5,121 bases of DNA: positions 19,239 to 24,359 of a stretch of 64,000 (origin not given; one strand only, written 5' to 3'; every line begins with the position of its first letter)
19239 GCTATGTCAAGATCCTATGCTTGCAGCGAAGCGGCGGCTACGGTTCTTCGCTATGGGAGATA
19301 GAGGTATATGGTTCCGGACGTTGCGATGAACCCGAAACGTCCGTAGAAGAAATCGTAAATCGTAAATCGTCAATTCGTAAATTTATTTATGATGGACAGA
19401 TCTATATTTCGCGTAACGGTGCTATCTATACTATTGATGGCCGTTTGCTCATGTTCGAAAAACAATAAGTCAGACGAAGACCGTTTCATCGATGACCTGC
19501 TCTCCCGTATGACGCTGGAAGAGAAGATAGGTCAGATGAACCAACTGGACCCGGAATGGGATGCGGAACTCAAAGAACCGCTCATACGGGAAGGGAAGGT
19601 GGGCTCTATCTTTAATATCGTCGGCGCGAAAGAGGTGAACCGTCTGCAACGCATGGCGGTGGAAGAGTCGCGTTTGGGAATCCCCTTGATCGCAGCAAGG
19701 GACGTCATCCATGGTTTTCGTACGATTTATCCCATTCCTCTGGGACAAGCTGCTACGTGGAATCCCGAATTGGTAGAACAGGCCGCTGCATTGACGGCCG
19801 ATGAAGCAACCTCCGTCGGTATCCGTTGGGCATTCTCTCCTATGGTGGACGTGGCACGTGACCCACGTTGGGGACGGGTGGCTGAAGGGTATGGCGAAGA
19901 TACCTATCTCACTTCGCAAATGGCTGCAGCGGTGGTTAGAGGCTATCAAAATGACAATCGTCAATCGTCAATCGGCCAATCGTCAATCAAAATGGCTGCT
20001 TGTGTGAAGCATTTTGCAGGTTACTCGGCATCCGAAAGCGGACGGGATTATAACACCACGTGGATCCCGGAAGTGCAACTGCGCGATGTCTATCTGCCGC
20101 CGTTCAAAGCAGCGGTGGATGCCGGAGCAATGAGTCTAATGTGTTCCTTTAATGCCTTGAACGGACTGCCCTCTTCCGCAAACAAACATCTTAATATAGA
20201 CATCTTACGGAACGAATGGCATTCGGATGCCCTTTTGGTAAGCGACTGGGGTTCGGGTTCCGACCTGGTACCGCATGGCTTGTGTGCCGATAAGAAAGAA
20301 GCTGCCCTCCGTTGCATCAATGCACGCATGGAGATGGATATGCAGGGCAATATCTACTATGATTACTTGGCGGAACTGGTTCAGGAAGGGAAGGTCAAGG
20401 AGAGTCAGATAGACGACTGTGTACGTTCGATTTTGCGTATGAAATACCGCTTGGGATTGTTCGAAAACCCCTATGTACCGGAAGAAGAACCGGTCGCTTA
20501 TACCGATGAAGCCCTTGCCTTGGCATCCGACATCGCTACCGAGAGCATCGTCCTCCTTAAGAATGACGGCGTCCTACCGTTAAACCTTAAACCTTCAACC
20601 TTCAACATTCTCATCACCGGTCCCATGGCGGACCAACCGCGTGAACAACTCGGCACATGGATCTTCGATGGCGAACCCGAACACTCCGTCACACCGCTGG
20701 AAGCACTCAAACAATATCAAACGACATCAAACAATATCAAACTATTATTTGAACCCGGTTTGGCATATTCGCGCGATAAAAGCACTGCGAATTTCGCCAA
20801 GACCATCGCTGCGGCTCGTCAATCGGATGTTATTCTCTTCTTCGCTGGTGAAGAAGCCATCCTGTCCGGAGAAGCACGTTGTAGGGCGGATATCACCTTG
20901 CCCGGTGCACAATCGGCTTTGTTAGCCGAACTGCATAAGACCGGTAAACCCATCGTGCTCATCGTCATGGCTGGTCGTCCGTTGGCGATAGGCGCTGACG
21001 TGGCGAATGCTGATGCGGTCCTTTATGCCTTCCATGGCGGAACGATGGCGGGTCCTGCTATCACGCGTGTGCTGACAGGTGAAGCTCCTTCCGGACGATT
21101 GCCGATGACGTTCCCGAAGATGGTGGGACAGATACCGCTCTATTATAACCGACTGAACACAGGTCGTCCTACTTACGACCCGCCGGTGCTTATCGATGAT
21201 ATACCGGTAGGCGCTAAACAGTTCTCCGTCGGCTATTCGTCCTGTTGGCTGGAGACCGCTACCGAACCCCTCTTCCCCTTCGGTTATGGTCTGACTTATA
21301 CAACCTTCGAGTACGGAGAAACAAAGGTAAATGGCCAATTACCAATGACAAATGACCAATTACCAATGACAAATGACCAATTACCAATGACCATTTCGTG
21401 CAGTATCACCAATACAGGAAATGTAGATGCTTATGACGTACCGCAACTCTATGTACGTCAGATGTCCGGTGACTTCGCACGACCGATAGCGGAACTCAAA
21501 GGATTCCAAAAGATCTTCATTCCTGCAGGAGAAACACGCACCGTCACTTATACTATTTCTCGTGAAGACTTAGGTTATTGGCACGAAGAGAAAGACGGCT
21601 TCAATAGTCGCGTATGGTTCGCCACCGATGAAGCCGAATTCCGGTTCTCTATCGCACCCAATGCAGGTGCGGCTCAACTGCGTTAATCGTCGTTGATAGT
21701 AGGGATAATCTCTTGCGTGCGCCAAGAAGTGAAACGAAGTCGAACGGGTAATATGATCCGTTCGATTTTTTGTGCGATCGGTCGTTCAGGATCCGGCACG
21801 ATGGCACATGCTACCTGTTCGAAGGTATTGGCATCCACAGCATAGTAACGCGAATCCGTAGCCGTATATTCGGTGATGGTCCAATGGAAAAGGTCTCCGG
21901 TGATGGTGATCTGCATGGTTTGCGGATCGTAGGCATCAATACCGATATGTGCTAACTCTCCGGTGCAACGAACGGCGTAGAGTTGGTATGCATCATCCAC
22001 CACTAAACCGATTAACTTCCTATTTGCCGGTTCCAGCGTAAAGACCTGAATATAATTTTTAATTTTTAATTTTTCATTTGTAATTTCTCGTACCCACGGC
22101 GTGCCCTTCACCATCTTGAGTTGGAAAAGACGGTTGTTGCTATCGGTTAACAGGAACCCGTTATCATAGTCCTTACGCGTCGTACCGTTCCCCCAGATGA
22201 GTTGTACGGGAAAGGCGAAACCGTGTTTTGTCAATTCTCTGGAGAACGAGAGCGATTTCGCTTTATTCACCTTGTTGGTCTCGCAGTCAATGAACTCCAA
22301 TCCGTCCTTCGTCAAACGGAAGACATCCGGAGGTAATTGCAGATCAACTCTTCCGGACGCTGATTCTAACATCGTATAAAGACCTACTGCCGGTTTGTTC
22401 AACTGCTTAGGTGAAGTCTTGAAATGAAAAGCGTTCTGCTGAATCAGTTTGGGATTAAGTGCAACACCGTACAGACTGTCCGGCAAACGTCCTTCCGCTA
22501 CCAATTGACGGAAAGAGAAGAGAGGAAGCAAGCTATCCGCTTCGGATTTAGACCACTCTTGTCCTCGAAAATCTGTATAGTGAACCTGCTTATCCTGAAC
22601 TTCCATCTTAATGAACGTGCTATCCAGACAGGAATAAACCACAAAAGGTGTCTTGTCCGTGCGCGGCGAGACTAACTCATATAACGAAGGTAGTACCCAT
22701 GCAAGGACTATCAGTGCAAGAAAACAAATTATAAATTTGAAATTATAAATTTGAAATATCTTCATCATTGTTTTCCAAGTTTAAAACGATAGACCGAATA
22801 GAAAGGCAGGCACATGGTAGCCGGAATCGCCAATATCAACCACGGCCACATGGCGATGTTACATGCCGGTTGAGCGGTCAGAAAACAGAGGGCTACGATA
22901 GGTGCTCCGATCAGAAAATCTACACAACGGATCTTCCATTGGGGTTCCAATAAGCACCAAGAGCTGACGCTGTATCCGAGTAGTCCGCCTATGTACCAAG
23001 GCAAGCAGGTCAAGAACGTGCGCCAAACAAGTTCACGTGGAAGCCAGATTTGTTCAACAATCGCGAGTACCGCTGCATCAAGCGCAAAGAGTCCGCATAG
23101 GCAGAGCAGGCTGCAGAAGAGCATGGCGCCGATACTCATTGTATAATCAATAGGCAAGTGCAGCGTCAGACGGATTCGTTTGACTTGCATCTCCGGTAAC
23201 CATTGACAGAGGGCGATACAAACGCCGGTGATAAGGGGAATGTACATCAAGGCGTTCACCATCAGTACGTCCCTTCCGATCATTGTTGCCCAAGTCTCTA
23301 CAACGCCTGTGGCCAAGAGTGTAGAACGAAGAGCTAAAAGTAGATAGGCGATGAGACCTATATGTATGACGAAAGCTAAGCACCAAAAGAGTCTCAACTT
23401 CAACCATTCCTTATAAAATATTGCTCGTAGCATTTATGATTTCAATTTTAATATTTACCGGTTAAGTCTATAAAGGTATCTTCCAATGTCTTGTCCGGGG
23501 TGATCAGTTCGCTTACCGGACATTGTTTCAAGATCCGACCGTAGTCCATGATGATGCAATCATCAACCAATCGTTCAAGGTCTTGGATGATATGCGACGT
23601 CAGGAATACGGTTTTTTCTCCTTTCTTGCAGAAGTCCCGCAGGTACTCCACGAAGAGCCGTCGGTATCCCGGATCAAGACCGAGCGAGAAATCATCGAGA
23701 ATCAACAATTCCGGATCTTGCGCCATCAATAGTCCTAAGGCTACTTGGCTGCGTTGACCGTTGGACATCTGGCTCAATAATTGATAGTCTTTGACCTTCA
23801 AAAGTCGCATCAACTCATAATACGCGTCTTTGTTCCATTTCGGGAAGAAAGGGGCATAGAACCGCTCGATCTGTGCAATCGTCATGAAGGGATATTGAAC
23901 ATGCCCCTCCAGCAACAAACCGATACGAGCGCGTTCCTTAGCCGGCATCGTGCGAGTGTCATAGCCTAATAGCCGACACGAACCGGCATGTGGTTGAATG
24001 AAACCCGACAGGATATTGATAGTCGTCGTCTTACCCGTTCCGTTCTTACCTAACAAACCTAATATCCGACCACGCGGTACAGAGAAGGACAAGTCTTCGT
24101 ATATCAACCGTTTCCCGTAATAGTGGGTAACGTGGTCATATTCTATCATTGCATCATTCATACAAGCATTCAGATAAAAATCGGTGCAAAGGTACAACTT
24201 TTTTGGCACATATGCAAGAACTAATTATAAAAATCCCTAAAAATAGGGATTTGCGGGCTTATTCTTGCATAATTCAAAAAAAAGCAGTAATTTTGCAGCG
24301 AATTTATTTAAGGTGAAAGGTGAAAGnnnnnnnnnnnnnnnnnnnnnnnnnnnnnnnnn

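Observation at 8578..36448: Family of more than 20 dispersed 7-nt periodic tandem tracts, in frame inside conserved enzymes, inside signal peptides and next to tRNAs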

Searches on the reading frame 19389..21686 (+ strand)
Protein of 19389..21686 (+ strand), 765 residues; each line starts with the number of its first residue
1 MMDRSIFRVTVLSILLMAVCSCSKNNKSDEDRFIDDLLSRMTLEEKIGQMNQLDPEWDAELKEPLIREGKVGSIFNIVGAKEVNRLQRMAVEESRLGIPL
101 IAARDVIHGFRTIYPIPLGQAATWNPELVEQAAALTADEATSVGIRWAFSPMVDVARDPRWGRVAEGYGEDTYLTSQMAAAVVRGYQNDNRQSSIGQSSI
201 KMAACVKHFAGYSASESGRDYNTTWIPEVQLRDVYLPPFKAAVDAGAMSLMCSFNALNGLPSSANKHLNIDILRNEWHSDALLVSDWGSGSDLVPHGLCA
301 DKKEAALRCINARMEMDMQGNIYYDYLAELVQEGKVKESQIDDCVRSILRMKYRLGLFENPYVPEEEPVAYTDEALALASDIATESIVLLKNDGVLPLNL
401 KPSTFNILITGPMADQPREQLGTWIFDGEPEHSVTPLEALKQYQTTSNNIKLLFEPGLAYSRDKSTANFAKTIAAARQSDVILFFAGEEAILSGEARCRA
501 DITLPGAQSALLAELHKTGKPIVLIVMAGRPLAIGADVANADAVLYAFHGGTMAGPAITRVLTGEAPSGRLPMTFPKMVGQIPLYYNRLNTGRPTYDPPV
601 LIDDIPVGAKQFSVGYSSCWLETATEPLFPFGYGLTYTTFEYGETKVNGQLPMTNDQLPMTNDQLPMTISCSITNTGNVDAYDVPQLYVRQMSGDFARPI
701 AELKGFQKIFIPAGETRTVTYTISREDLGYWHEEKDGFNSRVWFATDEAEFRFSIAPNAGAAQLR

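Call 6: search_protein_families(library=pfam, proteins=[window:19389-21686:+])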
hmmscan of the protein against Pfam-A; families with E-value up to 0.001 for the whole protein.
window:19389-21686:+ (765 aa): 3 families
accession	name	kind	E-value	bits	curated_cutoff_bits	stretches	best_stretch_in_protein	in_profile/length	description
PF00933.27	Glyco_hydro_3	-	1.6e-66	225.3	27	1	42-350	1-315/316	Glycosyl hydrolase family 3 N terminal domain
PF01915.27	Glyco_hydro_3_C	-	1.1e-43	150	31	1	387-637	1-200/200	Glycosyl hydrolase family 3 C-terminal domain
PF14310.12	Fn3-like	-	6e-17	62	25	1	683-737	1-55/71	Fibronectin type III-like domain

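Call 59: search_solved_structures(query=window:19437-21683:+, show_alignments=1, max_evalue=1e-30)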
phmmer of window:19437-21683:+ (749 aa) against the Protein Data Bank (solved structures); distinct sequences matched with E-value up to 1e-30: 61 (the best 60 are shown).
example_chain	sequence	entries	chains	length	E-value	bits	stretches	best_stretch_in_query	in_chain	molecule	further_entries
3u48_A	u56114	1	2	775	5.4e-165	553.9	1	15-716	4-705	JMB19063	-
3u4a_A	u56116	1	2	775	2.6e-164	551.7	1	15-716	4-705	JMB19063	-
9urf_A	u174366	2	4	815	2e-156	525.6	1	7-716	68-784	beta-glucosidase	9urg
5xxl_A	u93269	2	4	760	1.2e-154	519.7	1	9-716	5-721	Periplasmic beta-glucosidase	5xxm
5xxn_A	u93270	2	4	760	5.9e-154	517.5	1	9-716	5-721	Periplasmic beta-glucosidase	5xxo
5tf0_A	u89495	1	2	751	4.2e-153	514.6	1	10-717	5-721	Glycosyl hydrolase family 3 N-terminal domain protein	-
6r5i_A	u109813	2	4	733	8.3e-149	500.4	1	13-717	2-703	Periplasmic beta-glucosidase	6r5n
6r5p_B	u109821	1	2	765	1.9e-148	499.2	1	11-717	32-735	Periplasmic beta-glucosidase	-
6r5r_A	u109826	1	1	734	3e-148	498.6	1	12-717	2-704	Periplasmic beta-glucosidase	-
6r5o_B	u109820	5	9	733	4.1e-148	498.2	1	13-717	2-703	Periplasmic beta-glucosidase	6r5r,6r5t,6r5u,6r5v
4zoa_A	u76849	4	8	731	2.1e-127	429.7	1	16-718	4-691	Lin1840 protein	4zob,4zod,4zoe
4zo6_A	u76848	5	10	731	2.8e-126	426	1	16-718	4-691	Lin1840 protein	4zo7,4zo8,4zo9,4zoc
7zb3_A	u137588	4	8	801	8.7e-116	391.3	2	18-410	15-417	Beta-xylosidase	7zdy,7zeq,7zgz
8c7f_A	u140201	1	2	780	9.3e-115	387.9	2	18-410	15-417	Xylosidase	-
5z9s_A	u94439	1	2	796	3.2e-107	362.9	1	17-410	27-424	Glycosyl hydrolase family 3 protein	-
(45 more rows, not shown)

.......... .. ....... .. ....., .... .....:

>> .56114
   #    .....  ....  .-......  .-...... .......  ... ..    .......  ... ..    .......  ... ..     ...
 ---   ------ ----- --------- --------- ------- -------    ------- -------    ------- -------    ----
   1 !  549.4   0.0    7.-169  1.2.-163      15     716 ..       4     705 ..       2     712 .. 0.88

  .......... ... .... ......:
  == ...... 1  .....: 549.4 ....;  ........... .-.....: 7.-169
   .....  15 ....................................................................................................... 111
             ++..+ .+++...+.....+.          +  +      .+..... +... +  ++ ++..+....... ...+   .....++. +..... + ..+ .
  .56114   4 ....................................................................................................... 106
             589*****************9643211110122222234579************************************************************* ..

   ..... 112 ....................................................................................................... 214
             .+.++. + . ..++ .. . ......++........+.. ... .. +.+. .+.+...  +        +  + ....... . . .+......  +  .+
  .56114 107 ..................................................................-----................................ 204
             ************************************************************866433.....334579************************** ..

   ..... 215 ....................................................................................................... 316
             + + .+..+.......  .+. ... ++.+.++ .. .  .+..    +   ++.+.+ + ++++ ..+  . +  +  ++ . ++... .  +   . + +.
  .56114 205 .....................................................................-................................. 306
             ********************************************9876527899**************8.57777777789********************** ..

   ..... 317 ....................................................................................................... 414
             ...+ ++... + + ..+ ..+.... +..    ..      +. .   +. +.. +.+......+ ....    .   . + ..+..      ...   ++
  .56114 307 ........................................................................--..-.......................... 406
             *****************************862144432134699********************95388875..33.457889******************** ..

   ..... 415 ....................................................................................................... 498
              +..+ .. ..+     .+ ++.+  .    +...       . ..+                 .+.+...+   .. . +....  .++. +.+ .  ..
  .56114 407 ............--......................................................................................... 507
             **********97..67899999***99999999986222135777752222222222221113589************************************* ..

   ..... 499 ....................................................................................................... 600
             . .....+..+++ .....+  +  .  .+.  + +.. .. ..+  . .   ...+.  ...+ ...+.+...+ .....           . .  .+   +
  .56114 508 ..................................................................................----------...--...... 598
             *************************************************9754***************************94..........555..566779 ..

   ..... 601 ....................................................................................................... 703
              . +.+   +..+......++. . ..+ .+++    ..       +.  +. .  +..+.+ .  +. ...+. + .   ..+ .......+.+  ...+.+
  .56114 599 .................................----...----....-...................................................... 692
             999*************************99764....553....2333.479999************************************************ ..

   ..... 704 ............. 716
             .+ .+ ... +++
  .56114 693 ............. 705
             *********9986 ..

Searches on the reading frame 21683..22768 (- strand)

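Call 6: search_protein_families(library=pfam, proteins=[window:21683-22768:-])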
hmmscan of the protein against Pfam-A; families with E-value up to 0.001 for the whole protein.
window:21683-22768:- (361 aa): 1 family
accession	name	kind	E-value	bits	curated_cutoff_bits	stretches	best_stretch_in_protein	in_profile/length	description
PF16149.10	DUF4857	-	4.6e-88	295.4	25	1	42-311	1-270/270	Domain of unknown function (DUF4857)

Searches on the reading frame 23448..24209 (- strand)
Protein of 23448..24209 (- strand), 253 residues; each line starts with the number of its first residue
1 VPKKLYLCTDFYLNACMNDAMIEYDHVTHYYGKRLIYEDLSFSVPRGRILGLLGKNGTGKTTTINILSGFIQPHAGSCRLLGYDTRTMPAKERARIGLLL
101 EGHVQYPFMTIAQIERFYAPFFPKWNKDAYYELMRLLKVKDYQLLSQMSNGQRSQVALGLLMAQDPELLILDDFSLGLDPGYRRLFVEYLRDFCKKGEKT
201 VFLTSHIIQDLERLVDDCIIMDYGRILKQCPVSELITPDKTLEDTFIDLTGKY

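Call 6: search_protein_families(library=pfam, proteins=[window:23448-24209:-])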
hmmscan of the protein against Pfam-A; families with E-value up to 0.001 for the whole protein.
window:23448-24209:- (253 aa): 3 families
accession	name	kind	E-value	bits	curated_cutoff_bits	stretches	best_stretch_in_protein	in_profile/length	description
PF00005.33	ABC_tran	-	1.5e-22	81.1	25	1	38-173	2-134/137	ABC transporter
PF13304.12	AAA_21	-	1e-10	42.6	27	1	142-206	232-298/304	AAA domain, putative AbiEii toxin, Type IV TA system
PF02463.25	SMC_N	-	0.00046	20.1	40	0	145-205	134-196/220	RecF/RecN/SMC N terminal domain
